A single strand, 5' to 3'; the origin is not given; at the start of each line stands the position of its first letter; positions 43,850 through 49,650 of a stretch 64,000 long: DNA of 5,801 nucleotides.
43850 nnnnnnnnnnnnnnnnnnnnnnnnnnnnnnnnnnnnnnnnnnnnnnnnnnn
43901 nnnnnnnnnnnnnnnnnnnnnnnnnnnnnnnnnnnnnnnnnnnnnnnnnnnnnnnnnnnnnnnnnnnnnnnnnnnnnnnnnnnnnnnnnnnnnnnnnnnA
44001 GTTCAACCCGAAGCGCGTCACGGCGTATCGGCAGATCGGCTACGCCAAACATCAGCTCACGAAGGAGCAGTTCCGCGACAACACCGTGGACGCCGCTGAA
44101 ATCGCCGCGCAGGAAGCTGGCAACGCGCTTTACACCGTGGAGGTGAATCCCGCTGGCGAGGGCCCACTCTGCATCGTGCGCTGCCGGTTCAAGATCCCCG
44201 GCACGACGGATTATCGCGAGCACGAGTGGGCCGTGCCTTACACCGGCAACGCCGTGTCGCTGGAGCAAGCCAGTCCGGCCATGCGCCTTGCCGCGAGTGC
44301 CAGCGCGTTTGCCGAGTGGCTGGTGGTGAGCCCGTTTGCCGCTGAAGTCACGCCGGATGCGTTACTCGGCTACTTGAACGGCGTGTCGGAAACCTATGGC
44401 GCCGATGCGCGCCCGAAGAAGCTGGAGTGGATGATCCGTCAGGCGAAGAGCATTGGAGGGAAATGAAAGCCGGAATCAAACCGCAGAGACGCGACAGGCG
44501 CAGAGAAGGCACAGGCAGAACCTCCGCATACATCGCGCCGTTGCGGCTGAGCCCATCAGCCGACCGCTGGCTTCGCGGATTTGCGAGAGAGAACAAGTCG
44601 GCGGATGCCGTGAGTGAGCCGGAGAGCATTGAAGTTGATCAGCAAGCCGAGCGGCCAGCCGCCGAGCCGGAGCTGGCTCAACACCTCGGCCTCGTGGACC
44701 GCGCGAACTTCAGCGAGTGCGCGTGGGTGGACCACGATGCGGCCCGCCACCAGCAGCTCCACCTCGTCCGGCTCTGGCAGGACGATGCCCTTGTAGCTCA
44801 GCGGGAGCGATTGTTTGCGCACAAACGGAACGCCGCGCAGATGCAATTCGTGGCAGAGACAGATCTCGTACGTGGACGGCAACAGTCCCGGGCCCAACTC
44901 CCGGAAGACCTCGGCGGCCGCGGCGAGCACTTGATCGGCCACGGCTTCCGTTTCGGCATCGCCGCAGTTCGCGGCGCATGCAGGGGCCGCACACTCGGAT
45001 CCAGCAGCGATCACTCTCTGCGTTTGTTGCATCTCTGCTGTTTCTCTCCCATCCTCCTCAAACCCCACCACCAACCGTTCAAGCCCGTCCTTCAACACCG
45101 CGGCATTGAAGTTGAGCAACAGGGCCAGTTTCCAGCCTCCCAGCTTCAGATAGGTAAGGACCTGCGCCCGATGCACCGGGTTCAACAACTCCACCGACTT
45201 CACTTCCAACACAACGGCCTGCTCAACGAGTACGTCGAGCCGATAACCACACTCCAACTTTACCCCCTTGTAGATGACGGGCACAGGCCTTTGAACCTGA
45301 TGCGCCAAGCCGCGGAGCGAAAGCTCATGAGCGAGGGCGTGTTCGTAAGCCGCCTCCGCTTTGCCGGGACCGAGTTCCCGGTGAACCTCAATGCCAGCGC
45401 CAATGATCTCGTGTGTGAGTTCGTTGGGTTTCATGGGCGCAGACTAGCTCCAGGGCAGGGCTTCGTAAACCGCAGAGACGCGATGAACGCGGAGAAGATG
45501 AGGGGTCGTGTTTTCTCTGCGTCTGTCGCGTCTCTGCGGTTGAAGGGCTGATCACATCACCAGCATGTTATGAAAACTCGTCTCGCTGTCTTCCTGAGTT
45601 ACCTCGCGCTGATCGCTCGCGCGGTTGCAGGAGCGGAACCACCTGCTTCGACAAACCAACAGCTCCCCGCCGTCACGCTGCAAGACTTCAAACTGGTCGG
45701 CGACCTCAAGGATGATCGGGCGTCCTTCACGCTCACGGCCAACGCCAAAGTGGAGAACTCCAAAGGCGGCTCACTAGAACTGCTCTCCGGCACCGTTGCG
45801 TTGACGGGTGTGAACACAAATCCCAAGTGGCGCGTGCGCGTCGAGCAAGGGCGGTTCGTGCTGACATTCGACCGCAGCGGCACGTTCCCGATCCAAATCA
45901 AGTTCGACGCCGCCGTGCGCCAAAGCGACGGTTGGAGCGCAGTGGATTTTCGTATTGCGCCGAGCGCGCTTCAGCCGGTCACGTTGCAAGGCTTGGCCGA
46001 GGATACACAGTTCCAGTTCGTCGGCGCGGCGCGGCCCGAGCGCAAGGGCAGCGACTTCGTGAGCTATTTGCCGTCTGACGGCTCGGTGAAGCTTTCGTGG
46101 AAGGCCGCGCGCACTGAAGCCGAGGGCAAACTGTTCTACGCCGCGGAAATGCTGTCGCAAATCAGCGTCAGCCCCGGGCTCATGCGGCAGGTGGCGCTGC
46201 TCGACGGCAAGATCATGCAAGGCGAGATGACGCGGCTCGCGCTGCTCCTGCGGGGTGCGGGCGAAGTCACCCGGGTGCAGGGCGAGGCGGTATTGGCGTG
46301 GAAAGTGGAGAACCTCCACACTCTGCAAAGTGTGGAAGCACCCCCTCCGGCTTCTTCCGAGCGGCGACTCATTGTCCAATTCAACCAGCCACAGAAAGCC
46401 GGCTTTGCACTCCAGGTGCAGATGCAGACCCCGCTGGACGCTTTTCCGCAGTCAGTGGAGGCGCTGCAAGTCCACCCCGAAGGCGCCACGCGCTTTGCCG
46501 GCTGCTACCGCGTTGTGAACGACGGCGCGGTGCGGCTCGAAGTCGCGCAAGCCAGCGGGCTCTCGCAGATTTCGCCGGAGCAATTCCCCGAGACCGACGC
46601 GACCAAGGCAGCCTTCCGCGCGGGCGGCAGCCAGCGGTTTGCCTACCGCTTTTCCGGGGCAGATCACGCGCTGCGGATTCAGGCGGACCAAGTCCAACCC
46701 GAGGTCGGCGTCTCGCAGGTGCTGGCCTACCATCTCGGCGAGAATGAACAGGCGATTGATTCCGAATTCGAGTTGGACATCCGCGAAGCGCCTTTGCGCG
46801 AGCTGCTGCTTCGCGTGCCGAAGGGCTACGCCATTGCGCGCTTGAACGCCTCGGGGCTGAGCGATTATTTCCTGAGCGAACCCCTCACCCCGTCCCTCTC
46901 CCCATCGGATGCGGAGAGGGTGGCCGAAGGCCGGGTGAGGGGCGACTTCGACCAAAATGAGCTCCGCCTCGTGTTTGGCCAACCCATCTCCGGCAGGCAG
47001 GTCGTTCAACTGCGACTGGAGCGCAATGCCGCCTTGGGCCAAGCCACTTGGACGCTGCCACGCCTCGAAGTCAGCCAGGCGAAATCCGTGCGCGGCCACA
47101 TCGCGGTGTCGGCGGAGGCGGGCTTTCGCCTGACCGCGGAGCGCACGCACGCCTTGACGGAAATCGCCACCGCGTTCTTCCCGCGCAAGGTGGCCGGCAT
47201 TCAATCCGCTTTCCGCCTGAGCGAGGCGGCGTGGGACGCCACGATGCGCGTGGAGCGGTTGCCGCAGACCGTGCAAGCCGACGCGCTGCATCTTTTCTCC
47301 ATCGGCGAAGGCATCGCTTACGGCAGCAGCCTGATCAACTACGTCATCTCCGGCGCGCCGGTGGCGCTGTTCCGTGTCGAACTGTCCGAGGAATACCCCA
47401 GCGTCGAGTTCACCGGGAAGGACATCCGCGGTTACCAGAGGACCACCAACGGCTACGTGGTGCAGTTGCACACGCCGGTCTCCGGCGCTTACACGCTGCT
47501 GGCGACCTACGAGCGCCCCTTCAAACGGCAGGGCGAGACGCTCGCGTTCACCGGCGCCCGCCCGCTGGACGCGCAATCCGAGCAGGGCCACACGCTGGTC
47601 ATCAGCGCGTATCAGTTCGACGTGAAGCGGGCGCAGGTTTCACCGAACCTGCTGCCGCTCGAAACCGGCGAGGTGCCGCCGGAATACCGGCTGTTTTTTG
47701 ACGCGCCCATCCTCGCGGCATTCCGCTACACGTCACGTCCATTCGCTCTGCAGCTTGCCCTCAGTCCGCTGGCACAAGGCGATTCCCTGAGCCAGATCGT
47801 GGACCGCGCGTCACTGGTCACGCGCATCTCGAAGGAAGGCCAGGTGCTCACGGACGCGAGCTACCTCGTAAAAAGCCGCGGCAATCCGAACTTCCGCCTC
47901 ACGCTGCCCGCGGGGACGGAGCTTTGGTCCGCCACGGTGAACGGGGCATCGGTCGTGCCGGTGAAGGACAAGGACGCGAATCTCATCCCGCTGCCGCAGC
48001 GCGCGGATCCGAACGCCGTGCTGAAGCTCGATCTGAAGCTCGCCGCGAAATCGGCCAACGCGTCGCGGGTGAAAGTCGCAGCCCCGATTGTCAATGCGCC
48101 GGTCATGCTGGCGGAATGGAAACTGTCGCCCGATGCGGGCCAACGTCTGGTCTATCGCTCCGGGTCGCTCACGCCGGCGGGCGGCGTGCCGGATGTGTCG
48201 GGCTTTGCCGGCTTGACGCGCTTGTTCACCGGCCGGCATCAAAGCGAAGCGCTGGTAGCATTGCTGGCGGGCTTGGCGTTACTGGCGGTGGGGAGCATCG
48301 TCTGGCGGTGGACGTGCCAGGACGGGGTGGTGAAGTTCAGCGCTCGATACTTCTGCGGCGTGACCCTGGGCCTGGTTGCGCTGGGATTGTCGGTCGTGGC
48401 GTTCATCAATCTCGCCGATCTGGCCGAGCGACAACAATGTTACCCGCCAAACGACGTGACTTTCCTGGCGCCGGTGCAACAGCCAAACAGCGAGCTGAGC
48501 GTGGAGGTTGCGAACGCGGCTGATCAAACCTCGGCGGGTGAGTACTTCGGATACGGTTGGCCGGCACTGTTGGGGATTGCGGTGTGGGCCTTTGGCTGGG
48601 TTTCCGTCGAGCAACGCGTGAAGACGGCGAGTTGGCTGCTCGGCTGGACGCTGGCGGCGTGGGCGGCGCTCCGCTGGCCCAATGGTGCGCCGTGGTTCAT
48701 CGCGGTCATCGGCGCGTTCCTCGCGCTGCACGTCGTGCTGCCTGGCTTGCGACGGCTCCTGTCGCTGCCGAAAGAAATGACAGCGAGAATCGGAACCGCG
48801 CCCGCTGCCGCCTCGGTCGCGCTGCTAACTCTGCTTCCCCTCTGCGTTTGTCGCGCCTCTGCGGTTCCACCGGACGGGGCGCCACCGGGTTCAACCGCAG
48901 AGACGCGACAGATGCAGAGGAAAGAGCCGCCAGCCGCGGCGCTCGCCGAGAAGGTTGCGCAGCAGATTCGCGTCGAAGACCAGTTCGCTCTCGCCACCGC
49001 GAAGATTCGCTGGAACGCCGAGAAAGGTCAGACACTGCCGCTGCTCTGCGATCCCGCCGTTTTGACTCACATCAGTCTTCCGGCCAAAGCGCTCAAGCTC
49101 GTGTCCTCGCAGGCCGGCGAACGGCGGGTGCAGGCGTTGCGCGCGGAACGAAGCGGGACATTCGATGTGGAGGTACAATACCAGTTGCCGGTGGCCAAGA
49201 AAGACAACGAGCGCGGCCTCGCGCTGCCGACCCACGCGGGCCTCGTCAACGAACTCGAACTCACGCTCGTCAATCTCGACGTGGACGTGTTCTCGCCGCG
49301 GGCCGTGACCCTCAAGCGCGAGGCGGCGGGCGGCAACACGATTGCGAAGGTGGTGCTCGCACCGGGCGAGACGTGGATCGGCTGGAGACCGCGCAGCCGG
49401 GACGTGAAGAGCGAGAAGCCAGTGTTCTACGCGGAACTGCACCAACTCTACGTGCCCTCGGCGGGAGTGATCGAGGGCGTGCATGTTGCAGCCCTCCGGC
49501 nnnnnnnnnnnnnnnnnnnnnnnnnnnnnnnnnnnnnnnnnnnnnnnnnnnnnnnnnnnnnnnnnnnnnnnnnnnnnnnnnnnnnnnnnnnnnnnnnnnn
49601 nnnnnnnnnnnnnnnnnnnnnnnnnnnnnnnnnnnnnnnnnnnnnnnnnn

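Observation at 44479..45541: GxxExxY nuclease-fold cassette bracketed by inverted arms of a palindromic repeat (REP/RAYT-like layout with a different enzyme fold)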

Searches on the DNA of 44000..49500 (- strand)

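Call 11: search_rna_families(source=window, start=44000, end=49500, threshold=evalue, max_evalue=1)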
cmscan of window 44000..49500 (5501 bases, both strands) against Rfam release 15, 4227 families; matches with E-value up to 1: 5.
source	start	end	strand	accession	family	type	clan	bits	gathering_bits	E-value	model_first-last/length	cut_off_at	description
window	48836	48923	-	RF03872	MIR6426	Gene; miRNA;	-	36.7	96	0.00011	1-84/84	no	MIR6426 microRNA precursor family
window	48839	48920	+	RF03872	MIR6426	Gene; miRNA;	-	34.2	96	0.0005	1-84/84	no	MIR6426 microRNA precursor family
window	45468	45543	+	RF03790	MIR8008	Gene; miRNA;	-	26.5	66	0.032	1-55/55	no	MIR8008 microRNA precursor family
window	48850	48909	-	RF03900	mir-9242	Gene; miRNA;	-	26.3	62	0.26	1-66/66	no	mir-9242 microRNA precursor family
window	48830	48923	+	RF03565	mir-1282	Gene; miRNA;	-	22.2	107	0.72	1-101/101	no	mir-1282 microRNA precursor family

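Call 73: search_rna_families(sources=[L126, L128, L132, L133, L136, L140, L143, L147, L150, L153, L167, L172, L180, L190, L191, L193, L332, L333], threshold=evalue, max_evalue=0.01)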
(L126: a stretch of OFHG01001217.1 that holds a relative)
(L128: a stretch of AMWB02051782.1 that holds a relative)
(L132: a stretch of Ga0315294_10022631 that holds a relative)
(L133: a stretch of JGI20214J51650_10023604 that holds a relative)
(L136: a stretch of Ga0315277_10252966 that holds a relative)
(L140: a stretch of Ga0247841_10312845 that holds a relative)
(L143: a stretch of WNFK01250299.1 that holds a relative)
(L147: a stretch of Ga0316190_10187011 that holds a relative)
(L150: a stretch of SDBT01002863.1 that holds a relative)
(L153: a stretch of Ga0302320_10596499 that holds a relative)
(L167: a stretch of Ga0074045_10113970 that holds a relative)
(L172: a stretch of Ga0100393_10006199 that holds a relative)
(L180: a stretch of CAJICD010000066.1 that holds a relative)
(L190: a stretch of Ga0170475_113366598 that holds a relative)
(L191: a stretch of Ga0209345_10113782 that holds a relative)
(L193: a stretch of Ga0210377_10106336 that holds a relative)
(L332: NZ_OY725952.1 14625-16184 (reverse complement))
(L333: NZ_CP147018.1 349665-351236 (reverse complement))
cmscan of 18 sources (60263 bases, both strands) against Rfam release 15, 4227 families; matches with E-value up to 0.01: 7.
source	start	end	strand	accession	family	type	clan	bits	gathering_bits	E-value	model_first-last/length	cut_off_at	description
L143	75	151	+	RF03654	MIR4239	Gene; miRNA;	-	45.5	100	2.2e-06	1-120/120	no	MIR4239 microRNA precursor family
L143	76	152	-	RF03654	MIR4239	Gene; miRNA;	-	40.9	100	4e-05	1-120/120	no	MIR4239 microRNA precursor family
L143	73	153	-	RF03734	mir-4773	Gene; miRNA;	-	40.9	100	0.00054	1-78/78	no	mir-4773 microRNA precursor family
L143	73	156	+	RF03834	mir-3173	Gene; miRNA;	-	40.2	84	0.00069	1-80/80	no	mir-3173 microRNA precursor family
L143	71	155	-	RF03872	MIR6426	Gene; miRNA;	-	36.6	96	0.0013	1-84/84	no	MIR6426 microRNA precursor family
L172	5158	5219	+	RF04269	mir-373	Gene; miRNA;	-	36.3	69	0.0026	1-69/69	no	mir-373 microRNA precursor family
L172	5162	5217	+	RF04343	Plastid-psbA-2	Cis-reg;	CL00153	34.6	55.8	0.0067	1-60/60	no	Plastid-psbA-2 3UTR RNA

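Call 85: search_dna_similar(query=L330:985-1075:+, collection=plasmids, mode=distant, max_evalue=0.001, max_rows=30)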
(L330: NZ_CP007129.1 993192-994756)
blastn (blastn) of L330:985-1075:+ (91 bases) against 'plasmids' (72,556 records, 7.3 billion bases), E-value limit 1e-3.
In 2 record(s) the limit of 40 matching pieces per record was reached: places in those records are undercounted.
Records with a match: 2; places in all: 78; records where one place covers at least 80% of the query: 2.
Best place of each record, by identity: >=99% 1; 80-90% 1.
By first word of the organism name: Gemmatirosa 2.
By predicted mobility (MOB-suite, as given by PLSDB): non-mobilizable 2.
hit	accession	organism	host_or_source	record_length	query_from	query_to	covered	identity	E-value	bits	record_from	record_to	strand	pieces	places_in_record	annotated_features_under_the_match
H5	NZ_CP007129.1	Gemmatirosa kalamazoonensis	-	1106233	1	91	100%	100.0%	7e-39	165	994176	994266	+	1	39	record has no annotation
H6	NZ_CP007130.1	Gemmatirosa kalamazoonensis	-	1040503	3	90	97%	87.8%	1e-17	96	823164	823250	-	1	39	record has no annotation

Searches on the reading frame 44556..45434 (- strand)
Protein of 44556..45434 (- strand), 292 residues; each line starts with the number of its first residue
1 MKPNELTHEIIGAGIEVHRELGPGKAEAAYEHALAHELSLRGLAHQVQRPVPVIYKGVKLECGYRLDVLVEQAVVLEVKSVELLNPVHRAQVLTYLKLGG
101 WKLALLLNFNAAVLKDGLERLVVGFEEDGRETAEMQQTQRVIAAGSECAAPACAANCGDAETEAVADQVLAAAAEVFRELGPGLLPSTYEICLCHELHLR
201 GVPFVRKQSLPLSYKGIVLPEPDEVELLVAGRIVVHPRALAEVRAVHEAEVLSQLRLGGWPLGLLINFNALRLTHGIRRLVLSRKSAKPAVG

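Call 5: search_protein_families(library=pfam, proteins=[window:44556-45434:-], max_evalue=0.01)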
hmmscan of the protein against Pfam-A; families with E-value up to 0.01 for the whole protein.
window:44556-45434:- (292 aa): 1 family
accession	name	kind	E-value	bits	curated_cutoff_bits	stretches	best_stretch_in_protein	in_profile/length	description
PF13366.12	PDDEXK_3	-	1.6e-66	222.4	22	2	5-120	2-116/117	PD-(D/E)XK nuclease superfamily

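Call 13: find_encoding_contigs(protein=window:44556-45434:-, flank=10000, max_places=10)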
Protein window:44556-45434:- (292 aa): 9 contigs read that carry it; 9 places shown.
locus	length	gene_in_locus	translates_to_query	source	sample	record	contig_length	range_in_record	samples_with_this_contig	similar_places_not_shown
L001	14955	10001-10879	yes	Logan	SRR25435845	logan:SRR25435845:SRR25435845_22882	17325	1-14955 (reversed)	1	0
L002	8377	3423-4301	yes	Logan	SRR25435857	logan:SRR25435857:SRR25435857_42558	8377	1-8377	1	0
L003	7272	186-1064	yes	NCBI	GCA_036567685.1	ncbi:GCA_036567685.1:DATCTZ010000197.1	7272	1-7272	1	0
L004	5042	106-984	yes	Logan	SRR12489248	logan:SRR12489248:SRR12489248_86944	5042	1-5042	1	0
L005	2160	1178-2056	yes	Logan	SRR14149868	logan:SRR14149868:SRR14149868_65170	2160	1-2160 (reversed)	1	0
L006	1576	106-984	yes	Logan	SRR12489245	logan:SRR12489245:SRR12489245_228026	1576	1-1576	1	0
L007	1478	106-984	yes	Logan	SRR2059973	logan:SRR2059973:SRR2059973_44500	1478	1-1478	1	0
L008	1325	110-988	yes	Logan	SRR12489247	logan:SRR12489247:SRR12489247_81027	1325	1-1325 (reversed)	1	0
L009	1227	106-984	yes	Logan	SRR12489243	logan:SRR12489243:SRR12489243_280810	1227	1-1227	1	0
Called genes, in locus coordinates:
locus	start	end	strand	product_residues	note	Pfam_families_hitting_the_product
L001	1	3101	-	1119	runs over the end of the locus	PF00930:DPPIV_N (faint), PF23381:Beta-prop_IFT122_1st (faint), PF26549:Tricorn_N, PF26550:Tricorn_2nd, PF07676:PD40 (weak), PF14684:Tricorn_C1, PF14685:PDZ_Tricorn, PF03572:Peptidase_S41, +1 more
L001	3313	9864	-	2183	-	-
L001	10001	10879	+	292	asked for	PF13366:PDDEXK_3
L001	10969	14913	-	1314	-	PF12450:vWF_A, PF00092:VWA, PF13519:VWA_2, PF13768:VWA_3, PF12034:YfbK_C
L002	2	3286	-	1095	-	?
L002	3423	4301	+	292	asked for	PF13366:PDDEXK_3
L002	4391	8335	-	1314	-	PF12450:vWF_A, PF00092:VWA, PF13519:VWA_2, PF13768:VWA_3, PF12034:YfbK_C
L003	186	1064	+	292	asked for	PF13366:PDDEXK_3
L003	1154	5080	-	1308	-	PF12450:vWF_A, PF00092:VWA, PF13519:VWA_2, PF13768:VWA_3, PF12034:YfbK_C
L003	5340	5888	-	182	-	PF04542:Sigma70_r2, PF08281:Sigma70_r4_2, PF04545:Sigma70_r4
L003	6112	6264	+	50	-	-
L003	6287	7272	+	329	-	PF00069:Pkinase, PF07714:PK_Tyr_Ser-Thr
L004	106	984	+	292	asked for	PF13366:PDDEXK_3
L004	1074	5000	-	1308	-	PF12450:vWF_A, PF00092:VWA, PF13519:VWA_2, PF13768:VWA_3, PF12034:YfbK_C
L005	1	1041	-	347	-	?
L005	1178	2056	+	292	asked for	PF13366:PDDEXK_3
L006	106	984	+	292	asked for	PF13366:PDDEXK_3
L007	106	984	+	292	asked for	PF13366:PDDEXK_3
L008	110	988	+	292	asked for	PF13366:PDDEXK_3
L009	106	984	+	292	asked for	PF13366:PDDEXK_3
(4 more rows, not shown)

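Call 74: search_protein_families(library=padloc, proteins=[window:44556-45434:-], max_evalue=0.01)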
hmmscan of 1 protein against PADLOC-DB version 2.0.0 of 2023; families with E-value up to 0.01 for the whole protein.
window:44556-45434:- (292 aa): 0 families

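Call 75: search_protein_families(library=phrogs, proteins=[window:44556-45434:-], max_evalue=0.01)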
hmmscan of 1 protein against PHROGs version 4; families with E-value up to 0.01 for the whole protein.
window:44556-45434:- (292 aa): 0 families

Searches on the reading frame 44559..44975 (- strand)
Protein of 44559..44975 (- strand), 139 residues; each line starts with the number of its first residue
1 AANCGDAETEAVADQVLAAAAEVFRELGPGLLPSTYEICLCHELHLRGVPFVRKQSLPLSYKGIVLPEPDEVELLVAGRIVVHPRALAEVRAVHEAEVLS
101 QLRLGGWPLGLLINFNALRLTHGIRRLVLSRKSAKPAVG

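Call 15: search_protein_families(library=ncbifam, proteins=[window:44559-44975:-], max_evalue=0.01)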
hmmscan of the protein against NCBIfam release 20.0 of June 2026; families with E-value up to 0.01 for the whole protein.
seq(139 aa): 1 family
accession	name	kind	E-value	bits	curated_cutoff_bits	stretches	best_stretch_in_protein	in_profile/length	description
TIGR04256.1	GxxExxY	subfamily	3.9e-28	98.2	35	1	13-128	3-116/116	GxxExxY protein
